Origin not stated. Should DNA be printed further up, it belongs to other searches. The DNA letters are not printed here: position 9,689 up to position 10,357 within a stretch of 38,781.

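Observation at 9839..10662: Overlapping two-gene module: unknown 152-aa protein plus HEPN-like 122-aa protein (toxin-antitoxin-like, without an MNT partner)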

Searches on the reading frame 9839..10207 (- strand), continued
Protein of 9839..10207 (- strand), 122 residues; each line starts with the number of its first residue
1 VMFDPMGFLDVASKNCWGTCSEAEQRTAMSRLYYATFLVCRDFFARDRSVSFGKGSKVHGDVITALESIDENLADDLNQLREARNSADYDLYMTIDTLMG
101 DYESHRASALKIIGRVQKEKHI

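Call 30: find_homologous_proteins(query=A3, max_evalue=0.001)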
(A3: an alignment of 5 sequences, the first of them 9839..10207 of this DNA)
Query A3 (5 sequences) (122 aa, profile of the alignment): 151 proteins with E <= 0.001 among 893 candidates; the best 120 are listed.
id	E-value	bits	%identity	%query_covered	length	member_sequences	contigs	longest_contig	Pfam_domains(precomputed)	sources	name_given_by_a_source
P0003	2.2e-42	162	31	55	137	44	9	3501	-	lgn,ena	-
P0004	5.5e-41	157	28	71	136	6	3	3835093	-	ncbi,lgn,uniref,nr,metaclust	ncbi:hypothetical protein BTN_2323 [Burkholderia thailandensis E254]|uniref:hypothetical protein n=2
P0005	5.8e-41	157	31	57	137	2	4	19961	-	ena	-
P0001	2.1e-40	155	100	99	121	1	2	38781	-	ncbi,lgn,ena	-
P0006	3.6e-40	155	31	55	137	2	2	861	-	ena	-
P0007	1.2e-39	153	29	59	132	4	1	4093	-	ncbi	-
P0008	2.2e-38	149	30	59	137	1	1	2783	-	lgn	-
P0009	1.1e-37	147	27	91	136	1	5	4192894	-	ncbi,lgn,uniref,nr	ncbi:hypothetical protein [Burkholderia oklahomensis]|uniref:HEPN domain-containing protein n=1 Tax=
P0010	1.6e-37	146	30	73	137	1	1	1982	-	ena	-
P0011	3.1e-37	145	27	59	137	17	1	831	-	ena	-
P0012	5.1e-37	144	29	59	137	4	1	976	-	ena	-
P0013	9.1e-33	131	32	56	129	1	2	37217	-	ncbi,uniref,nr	ncbi:hypothetical protein [Sulfurimonas sp. NWX79]|uniref:hypothetical protein n=1 Tax=Campylobacter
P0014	4.7e-32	128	28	59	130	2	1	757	-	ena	-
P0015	3.5e-31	126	30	80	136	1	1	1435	-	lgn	-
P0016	1.0e-28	118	32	60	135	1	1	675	-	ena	-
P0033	1.2e-17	82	26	78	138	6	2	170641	-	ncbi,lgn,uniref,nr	ncbi:hypothetical protein ACOTBZ_26630 [Achromobacter xylosoxidans]|uniref:hypothetical protein n=1 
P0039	1.3e-14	72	31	97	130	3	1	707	PF05168.20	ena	-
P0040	2.5e-14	71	30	74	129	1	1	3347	PF05168.20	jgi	jgi:uncharacterized protein (UPF0332 family)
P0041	3.9e-14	70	32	76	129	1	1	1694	PF05168.20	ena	-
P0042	6.1e-14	70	31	95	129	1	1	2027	PF05168.20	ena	-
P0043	8.6e-14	69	33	74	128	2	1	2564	PF05168.20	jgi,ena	-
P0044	8.9e-14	69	31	74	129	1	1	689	PF05168.20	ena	-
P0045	1.2e-13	69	29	73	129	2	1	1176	PF05168.20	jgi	jgi:uncharacterized protein (UPF0332 family)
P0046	1.3e-13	69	31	74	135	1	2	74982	PF05168.20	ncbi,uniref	ncbi:HEPN domain-containing protein [Microcoleus sp. K1-B6]|uniref:HEPN domain-containing protein n=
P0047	1.4e-13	69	33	97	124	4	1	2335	-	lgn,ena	-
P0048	1.6e-13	68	32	74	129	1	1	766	PF05168.20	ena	-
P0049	1.9e-13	68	31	74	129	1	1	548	PF05168.20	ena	-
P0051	2.0e-13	68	32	74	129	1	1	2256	PF05168.20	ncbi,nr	ncbi:MAG TPA: HEPN domain-containing protein [Microcoleus sp.]|nr:HEPN domain-containing protein [Mi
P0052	2.5e-13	68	32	74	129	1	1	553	PF05168.20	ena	-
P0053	3.3e-13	67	33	74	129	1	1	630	PF05168.20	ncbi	-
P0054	3.6e-13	67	30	74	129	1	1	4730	PF05168.20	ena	-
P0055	5.7e-13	67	30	74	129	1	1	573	PF05168.20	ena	-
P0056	5.8e-13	67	30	74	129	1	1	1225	PF05168.20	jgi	jgi:uncharacterized protein (UPF0332 family)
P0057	6.2e-13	67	30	74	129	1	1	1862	PF05168.20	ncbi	-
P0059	8.1e-13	66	32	56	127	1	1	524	PF05168.20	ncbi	-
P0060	8.4e-13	66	30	74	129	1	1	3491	PF05168.20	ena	-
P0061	1.0e-12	66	30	74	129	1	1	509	PF05168.20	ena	-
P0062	1.3e-12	66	32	74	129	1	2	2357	PF05168.20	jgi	jgi:uncharacterized protein (UPF0332 family)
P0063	1.5e-12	65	30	74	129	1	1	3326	PF05168.20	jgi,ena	jgi:uncharacterized protein (UPF0332 family)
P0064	1.6e-12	65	32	74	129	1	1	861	PF05168.20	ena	-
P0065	1.6e-12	65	30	74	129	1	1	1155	PF05168.20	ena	-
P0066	2.0e-12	65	31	74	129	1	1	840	PF05168.20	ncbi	-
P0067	2.0e-12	65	30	74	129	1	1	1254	PF05168.20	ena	-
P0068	2.5e-12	65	29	74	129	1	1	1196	PF05168.20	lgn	-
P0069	2.5e-12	65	31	74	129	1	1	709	PF05168.20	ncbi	-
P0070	2.6e-12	65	30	74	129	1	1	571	PF05168.20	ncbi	-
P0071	2.8e-12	64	31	74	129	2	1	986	PF05168.20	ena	-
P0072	3.1e-12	64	31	74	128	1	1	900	PF05168.20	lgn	-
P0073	3.1e-12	64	34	74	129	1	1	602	PF05168.20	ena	-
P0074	3.4e-12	64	28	74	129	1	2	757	PF05168.20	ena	-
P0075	3.4e-12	64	30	74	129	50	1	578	PF05168.20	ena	-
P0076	3.8e-12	64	31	74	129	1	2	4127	PF05168.20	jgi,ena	-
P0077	4.4e-12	64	30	74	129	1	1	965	PF05168.20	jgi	jgi:uncharacterized protein (UPF0332 family)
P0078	4.7e-12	64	30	74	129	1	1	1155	PF05168.20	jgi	jgi:uncharacterized protein (UPF0332 family)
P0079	5.3e-12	64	28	74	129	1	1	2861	PF05168.20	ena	-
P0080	5.8e-12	63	30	74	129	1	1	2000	PF05168.20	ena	-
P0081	6.6e-12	63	30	74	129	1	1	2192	PF05168.20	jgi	jgi:uncharacterized protein (UPF0332 family)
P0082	7.0e-12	63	29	74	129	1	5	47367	PF05168.20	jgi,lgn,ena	jgi:uncharacterized protein (UPF0332 family)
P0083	7.9e-12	63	30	74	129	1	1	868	PF05168.20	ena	-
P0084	8.7e-12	63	30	74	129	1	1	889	PF05168.20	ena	-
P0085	1.0e-11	63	30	74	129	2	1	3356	PF05168.20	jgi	jgi:uncharacterized protein (UPF0332 family)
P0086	1.0e-11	63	31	74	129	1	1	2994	PF05168.20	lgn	-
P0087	1.1e-11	63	33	74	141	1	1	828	PF05168.20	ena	-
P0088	1.1e-11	63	30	74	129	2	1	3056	PF05168.20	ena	-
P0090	1.4e-11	62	30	74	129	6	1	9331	PF05168.20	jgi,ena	-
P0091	1.5e-11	62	33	74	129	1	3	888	PF05168.20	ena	-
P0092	1.6e-11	62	30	74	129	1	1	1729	PF05168.20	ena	-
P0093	1.6e-11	62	29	74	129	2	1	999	PF05168.20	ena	-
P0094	2.1e-11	62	30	74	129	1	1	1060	PF05168.20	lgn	-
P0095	2.1e-11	62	29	74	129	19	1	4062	PF05168.20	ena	-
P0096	2.2e-11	62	28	74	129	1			PF05168.20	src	-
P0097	2.7e-11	61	31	74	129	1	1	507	PF05168.20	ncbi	-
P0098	2.8e-11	61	31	74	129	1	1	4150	PF05168.20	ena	-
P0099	3.0e-11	61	31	74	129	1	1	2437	PF05168.20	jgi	jgi:uncharacterized protein (UPF0332 family)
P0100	3.1e-11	61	29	74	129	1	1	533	PF05168.20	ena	-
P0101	3.1e-11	61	31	74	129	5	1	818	PF05168.20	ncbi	-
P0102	3.3e-11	61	29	74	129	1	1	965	PF05168.20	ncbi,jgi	jgi:uncharacterized protein (UPF0332 family)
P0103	3.6e-11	61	31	74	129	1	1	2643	PF05168.20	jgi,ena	-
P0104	3.7e-11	61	29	74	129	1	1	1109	PF05168.20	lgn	-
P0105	4.1e-11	61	30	74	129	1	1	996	PF05168.20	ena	-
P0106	4.4e-11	61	31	74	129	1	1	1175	PF05168.20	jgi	jgi:uncharacterized protein (UPF0332 family)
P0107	4.5e-11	61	32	74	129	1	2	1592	PF05168.20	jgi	-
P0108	4.5e-11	61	29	74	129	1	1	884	PF05168.20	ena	-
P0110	4.9e-11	60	33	69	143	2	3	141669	-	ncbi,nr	ncbi:MAG: hypothetical protein ONB46_08210 [candidate division KSB1 bacterium]|nr:hypothetical prote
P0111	5.0e-11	60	32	74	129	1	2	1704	PF05168.20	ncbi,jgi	jgi:uncharacterized protein (UPF0332 family)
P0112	5.8e-11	60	31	74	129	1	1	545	PF05168.20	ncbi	-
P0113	6.2e-11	60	29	74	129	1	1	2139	PF05168.20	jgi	jgi:uncharacterized protein (UPF0332 family)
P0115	8.0e-11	60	29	74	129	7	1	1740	PF05168.20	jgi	-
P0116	8.4e-11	60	32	74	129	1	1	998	PF05168.20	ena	-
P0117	9.6e-11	59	29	74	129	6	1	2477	PF05168.20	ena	-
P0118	1.0e-10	59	31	74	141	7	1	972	PF05168.20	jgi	jgi:uncharacterized protein (UPF0332 family)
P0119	1.2e-10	59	29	74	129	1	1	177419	PF05168.20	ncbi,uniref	ncbi:HEPN domain-containing protein [Microcoleus sp. AR_TQ3_B6]|uniref:HEPN domain-containing protei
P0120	2.1e-10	58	-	-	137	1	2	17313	-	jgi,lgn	jgi:hypothetical protein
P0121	2.1e-10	58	31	74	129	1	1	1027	PF05168.20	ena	-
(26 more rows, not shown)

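Call 32: find_related_loci(query=A4, collection=viral_contigs, flank=4000)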
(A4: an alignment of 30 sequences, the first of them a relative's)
Query A4 (121 aa) in viral_contigs; peptide patterns used: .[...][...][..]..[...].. (x = any residue, [..] = any of these).
121 stretches matched a pattern; 5 encode a relative of the query (tblastn E <= 1e-3); 5 distinct loci.
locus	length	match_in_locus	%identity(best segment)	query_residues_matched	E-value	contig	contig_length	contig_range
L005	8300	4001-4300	31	7-92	4e-7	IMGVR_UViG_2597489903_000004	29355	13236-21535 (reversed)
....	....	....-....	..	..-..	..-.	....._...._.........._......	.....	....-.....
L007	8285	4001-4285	29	10-90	2e-5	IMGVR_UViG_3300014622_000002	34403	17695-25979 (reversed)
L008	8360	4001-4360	27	2-112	2e-5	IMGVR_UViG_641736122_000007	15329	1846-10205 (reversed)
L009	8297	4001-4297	28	4-90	2e-5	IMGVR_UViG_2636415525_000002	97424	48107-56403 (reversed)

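Call 36: find_encoding_contigs(protein=P0047, flank=5000, max_places=4)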
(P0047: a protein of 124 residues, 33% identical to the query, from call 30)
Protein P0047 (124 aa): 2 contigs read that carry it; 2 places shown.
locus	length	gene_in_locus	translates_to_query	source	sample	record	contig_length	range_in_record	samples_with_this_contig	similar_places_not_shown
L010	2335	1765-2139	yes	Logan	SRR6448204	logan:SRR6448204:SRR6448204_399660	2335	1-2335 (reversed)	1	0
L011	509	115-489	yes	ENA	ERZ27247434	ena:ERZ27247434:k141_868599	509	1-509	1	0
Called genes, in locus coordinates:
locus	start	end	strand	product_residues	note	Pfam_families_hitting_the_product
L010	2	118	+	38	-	?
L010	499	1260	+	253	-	-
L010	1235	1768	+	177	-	-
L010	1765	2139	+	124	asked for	-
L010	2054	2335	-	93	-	?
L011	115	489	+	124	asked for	-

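Call 37: find_encoding_contigs(protein=P0120, flank=5000, max_places=4)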
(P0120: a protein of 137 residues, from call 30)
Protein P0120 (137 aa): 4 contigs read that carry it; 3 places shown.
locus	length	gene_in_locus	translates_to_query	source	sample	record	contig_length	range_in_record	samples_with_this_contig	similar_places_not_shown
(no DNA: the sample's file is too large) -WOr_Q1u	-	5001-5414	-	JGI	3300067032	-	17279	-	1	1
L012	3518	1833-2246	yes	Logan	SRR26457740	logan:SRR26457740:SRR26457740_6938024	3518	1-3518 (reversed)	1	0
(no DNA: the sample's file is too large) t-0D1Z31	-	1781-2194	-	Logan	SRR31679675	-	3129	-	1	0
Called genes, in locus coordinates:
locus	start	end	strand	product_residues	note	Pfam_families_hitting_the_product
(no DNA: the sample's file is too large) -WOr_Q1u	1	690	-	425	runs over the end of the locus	PF00483:NTP_transferase, PF25247:LbH_GLGC (faint), PF24894:Hexapep_GlmU, PF25084:LbH_EIF2B, PF25087:GMPPB_C (weak)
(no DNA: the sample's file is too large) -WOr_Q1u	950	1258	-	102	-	-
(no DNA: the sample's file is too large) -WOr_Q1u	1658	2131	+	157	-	-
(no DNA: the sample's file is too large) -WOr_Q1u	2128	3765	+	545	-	PF01642:MM_CoA_mutase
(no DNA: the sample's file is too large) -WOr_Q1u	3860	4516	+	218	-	-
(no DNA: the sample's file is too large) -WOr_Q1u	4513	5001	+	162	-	-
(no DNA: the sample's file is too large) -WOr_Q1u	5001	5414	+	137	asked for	-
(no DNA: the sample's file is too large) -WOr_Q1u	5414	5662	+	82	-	-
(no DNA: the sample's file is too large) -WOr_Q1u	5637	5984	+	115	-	-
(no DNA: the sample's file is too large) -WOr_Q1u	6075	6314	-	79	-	-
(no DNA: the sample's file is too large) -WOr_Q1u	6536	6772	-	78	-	PF06983:3-dmu-9_3-mt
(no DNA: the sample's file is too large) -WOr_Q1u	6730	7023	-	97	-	PF06983:3-dmu-9_3-mt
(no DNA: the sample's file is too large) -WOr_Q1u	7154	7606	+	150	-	-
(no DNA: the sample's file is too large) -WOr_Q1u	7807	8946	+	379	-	PF01571:GCV_T, PF08669:GCV_T_C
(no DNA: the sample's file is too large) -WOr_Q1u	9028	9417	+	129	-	PF01597:GCV_H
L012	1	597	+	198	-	?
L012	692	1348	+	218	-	-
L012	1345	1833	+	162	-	-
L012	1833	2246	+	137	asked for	-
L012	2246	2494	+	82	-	-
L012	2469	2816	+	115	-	-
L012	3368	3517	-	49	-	?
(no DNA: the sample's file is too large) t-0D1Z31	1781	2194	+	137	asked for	-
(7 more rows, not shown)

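Call 38: find_encoding_contigs(protein=P0033, flank=5000, max_places=3)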
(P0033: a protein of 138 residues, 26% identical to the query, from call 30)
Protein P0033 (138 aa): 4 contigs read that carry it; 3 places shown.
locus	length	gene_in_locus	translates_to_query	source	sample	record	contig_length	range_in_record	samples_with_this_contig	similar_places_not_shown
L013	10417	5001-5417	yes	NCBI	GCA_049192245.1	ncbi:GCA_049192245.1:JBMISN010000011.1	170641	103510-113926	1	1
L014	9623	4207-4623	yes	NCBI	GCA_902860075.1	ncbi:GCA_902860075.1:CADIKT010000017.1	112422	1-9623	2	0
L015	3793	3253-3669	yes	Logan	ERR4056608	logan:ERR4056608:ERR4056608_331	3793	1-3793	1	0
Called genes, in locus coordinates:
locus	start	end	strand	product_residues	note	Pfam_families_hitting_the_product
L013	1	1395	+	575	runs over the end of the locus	PF01751:Toprim (faint), PF13155:Toprim_2, PF13662:Toprim_4, PF03796:DnaB_C (weak), PF13481:AAA_25 (faint)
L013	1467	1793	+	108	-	-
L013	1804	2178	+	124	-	-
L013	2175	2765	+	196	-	-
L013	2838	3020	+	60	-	-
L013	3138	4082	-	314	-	-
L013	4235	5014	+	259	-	-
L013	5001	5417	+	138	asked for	-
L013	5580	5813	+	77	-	-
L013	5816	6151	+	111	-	PF01844:HNH (weak)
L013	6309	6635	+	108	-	-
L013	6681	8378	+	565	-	PF20441:TerL_nuclease (faint)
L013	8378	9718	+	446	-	PF04860:Phage_portal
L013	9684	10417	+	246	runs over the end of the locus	PF00574:CLP_protease, PF25145:NfeD1b_N (weak)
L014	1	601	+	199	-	?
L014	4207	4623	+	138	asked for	-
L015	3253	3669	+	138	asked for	-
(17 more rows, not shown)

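Call 39: search_protein_families(library=ncbifam, proteins=[L001:1195-1950:+, L002:1347-2060:+, L010:499-1260:+, L012:692-1348:+, L003:1744-2508:+, L013:4235-5014:+, L005:3218-3985:+, L007:3210-3977:+], max_evalue=1)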
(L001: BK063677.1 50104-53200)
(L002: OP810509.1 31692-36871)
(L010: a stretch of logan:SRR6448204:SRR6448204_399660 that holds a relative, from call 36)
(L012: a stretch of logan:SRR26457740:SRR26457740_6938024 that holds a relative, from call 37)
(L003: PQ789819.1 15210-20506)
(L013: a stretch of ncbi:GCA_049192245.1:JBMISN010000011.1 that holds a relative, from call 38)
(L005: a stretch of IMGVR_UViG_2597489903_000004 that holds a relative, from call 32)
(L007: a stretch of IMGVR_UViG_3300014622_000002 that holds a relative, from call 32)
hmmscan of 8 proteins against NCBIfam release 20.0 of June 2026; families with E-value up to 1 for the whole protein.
L001:1195-1950:+ (251 aa): 1 family
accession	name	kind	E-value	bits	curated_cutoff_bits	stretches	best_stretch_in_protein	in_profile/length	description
TIGR04255.1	sporadTIGR04255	subfamily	6.7e-27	94.9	30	1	6-246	2-251/252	TIGR04255 family protein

L002:1347-2060:+ (237 aa): 2 families
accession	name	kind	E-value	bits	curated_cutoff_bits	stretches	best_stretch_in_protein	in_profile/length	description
TIGR04255.1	sporadTIGR04255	subfamily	3e-21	76.4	30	1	8-230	4-248/252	TIGR04255 family protein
NF041941.1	lipo_FMN_PplA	exception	4e-05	22.9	325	1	129-234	162-259/302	extracellular electron transfer flavoprotein PplA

L010:499-1260:+ (253 aa): 1 family
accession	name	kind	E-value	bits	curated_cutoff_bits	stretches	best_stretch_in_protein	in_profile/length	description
TIGR04255.1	sporadTIGR04255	subfamily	6.8e-10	39.2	30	1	4-245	1-248/252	TIGR04255 family protein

L012:692-1348:+ (218 aa): 0 families

L003:1744-2508:+ (254 aa): 3 families
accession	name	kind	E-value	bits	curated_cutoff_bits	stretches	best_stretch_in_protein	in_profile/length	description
NF008704.0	PRK11713.6-3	equivalog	0.052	12.8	216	1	67-109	87-129/227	16S rRNA (uracil(1498)-N(3))-methyltransferase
TIGR03504.1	FimV_Cterm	subfamily_domain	0.064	13.3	30.65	1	88-111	6-29/44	FimV/HubP family polar landmark protein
NF047558.1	TPR_END_plus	domain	0.065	13.2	32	1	113-136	17-40/56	TPR end-of-group domain-containing protein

L013:4235-5014:+ (259 aa): 0 families

L005:3218-3985:+ (255 aa): 0 families

L007:3210-3977:+ (255 aa): 0 families

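Call 45: find_encoding_contigs(protein=P0082, flank=3000, max_places=4)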
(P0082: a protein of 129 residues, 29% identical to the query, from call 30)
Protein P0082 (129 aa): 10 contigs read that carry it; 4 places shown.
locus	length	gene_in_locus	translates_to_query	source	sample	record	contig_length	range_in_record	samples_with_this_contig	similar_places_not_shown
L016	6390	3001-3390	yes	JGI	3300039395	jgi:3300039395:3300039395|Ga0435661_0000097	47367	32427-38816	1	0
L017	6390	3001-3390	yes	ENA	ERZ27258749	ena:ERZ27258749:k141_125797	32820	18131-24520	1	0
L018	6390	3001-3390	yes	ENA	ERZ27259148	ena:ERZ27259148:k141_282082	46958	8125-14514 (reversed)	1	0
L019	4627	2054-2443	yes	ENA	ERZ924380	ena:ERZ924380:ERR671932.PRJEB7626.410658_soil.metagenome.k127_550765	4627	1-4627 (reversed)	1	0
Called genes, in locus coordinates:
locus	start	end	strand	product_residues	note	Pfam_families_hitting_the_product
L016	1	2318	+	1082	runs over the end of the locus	PF00515:TPR_1, PF13181:TPR_8, PF13414:TPR_11, PF13432:TPR_16, PF14559:TPR_19, PF00515:TPR_1, PF13414:TPR_11, PF13424:TPR_12, +48 more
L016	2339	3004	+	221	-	-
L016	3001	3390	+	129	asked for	PF05168:HEPN (weak)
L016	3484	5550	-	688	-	PF00009:GTP_EFTU, PF22042:EF-G_D2 (weak), PF14492:EFG_III, PF03764:EFG_IV, PF00679:EFG_C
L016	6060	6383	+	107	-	-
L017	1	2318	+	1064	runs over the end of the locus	PF00515:TPR_1, PF13181:TPR_8, PF13414:TPR_11, PF13432:TPR_16, PF14559:TPR_19, PF00515:TPR_1, PF13414:TPR_11, PF13424:TPR_12, +47 more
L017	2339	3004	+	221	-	-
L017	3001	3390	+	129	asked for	PF05168:HEPN (weak)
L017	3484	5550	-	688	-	PF00009:GTP_EFTU, PF22042:EF-G_D2 (weak), PF14492:EFG_III, PF03764:EFG_IV, PF00679:EFG_C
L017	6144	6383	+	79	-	-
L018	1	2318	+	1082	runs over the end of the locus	PF00515:TPR_1, PF13181:TPR_8, PF13414:TPR_11, PF13432:TPR_16, PF14559:TPR_19, PF00515:TPR_1, PF13414:TPR_11, PF13424:TPR_12, +48 more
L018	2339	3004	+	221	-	-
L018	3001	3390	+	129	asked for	PF05168:HEPN (weak)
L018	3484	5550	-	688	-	PF00009:GTP_EFTU, PF22042:EF-G_D2 (weak), PF14492:EFG_III, PF03764:EFG_IV, PF00679:EFG_C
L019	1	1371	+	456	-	?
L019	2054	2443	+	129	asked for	PF05168:HEPN (weak)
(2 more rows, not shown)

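Call 46: find_encoding_contigs(protein=P0110, flank=3000, max_places=3)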
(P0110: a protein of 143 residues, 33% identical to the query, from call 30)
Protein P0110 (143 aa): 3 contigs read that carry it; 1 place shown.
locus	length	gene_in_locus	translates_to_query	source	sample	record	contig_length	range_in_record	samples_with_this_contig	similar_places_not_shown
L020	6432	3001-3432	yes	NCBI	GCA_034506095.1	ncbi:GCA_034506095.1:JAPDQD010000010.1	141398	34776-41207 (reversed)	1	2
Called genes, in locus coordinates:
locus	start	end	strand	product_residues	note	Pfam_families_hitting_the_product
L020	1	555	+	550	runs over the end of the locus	PF13860:FlgD_ig (faint)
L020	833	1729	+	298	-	PF00574:CLP_protease (weak), PF25145:NfeD1b_N, PF01343:Peptidase_S49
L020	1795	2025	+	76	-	PF09723:Zn_ribbon_8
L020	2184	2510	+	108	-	PF18291:HU-HIG (weak), PF00216:Bac_DNA_binding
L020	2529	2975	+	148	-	-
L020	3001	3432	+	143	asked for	-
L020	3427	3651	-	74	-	-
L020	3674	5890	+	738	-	PF00072:Response_reg, PF00989:PAS (weak), PF08448:PAS_4 (faint), PF01590:GAF, PF13185:GAF_2 (weak), PF13492:GAF_3 (weak), PF00512:HisKA, PF02518:HATPase_c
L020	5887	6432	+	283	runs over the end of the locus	PF02265:S1-P1_nuclease (faint)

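Call 50: find_related_loci(query=A7, collection=genome_contigs, flank=3000)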
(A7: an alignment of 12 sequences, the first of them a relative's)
Query A7 (124 aa) in genome_contigs; peptide patterns used: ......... (x = any residue, [..] = any of these).
319 stretches matched a pattern; 259 encode a relative of the query (tblastn E <= 1e-3); the best 80 are kept; 80 distinct loci.
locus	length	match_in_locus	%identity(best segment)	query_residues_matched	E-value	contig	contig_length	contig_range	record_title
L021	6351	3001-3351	42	3-121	2e-27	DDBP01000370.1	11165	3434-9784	MAG TPA_asm: Anaerolineales bacterium UBA2029 UBA2029_contig_303, whole genome shotgun sequence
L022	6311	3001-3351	41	3-121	5e-27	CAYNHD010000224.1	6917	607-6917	MAG TPA_asm: uncultured Thermoflexus sp. isolate SRP241326_co3_55 genome assembly, contig: NODE_12298_length_6917_cov_15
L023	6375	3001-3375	44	1-121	6e-27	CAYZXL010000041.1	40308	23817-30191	MAG TPA_asm: uncultured Verrucomicrobiota bacterium isolate binchicken_co283_275 genome assembly, contig: NODE_621_lengt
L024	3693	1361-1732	44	1-121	9e-27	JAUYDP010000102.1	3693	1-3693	MAG: Dehalococcoidia bacterium isolate C20_metabat.bin.42 C20_k141_606899, whole genome shotgun sequence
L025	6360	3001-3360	43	3-124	1e-26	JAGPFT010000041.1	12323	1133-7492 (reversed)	MAG: Anaerolineae bacterium isolate Gw_SlDig_bin_20 Gw_SlDig_9763_length_12323_cov_5.982125, whole genome shotgun sequen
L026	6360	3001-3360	44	1-121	3e-26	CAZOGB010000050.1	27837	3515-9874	MAG TPA_asm: uncultured bacterium isolate binchicken_co30_132 genome assembly, contig: NODE_1391_length_27837_cov_25.567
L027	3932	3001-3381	41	1-122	1e-23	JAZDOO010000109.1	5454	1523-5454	MAG: Pseudomonadota bacterium isolate MEGAHIT-group-0.780 k141_3304245, whole genome shotgun sequence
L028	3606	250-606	43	1-121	4e-23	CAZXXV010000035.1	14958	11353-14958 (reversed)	MAG TPA_asm: uncultured bacterium isolate binchicken_co376_252 genome assembly, contig: NODE_4172_length_14958_cov_7.987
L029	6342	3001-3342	44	1-115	1e-22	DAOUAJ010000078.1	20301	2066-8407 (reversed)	MAG TPA_asm: Anaerolineae bacterium isolate H63_643 k137_120281, whole genome shotgun sequence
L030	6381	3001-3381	37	1-121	1e-21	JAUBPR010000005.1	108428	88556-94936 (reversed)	Microcoleus sp. S13_C5 NODE_60_length_108428_cov_48.778433, whole genome shotgun sequence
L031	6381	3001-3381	37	1-121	1e-21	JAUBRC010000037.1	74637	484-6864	Microcoleus sp. N9_B4 NODE_55_length_74637_cov_91.624021, whole genome shotgun sequence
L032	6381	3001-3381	39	1-121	1e-21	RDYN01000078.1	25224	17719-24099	MAG: Oscillatoriales cyanobacterium isolate PH2015_07U_46_236 PH2015_07U_scaffold_84, whole genome shotgun sequence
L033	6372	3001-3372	39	1-121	1e-21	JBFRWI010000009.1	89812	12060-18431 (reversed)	MAG: Hormoscilla sp. isolate 05_out_wi_sediment_bin.26 05outWiSedB26_c_000000097067, whole genome shotgun sequence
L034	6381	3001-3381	37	1-121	2e-21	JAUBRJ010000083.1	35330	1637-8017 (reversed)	Microcoleus sp. N3A4 NODE_204_length_35330_cov_39.341276, whole genome shotgun sequence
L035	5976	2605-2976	40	1-121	5e-21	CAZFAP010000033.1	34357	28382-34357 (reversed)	MAG TPA_asm: uncultured Verrucomicrobiota bacterium isolate binchicken_co103_408 genome assembly, contig: NODE_1045_leng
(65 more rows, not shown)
